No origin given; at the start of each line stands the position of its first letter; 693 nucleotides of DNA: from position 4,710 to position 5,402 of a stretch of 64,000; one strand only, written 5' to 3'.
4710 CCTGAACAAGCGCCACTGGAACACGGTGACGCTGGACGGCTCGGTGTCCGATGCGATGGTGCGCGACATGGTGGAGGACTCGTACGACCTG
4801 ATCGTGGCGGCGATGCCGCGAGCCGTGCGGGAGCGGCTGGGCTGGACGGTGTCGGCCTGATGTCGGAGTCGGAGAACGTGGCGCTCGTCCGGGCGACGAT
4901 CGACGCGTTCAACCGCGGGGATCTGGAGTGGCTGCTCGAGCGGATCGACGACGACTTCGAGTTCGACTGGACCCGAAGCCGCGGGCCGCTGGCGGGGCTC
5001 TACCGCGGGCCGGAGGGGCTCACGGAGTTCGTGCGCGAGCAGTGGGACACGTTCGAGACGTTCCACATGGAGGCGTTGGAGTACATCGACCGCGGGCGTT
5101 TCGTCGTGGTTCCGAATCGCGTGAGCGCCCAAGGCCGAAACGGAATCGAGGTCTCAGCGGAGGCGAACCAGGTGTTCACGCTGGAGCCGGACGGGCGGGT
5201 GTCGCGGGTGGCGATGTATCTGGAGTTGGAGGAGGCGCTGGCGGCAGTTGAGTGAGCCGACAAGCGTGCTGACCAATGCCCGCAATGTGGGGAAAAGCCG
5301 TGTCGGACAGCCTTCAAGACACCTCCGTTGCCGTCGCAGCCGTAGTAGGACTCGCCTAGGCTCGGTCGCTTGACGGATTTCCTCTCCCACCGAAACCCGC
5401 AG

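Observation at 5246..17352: Composite restriction/defence island next to tRNA-Thr with every gene disrupted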

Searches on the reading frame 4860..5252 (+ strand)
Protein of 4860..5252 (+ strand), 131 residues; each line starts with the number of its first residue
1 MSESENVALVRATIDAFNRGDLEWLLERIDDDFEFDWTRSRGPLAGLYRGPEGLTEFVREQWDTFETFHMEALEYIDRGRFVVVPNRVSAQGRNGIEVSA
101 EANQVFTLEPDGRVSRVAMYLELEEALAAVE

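Call 62: find_encoding_contigs(protein=window:4860-5252:+, flank=10000, max_places=4)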
Protein seq(131 aa) (131 aa): no gene with exactly this product is on record in the collection.
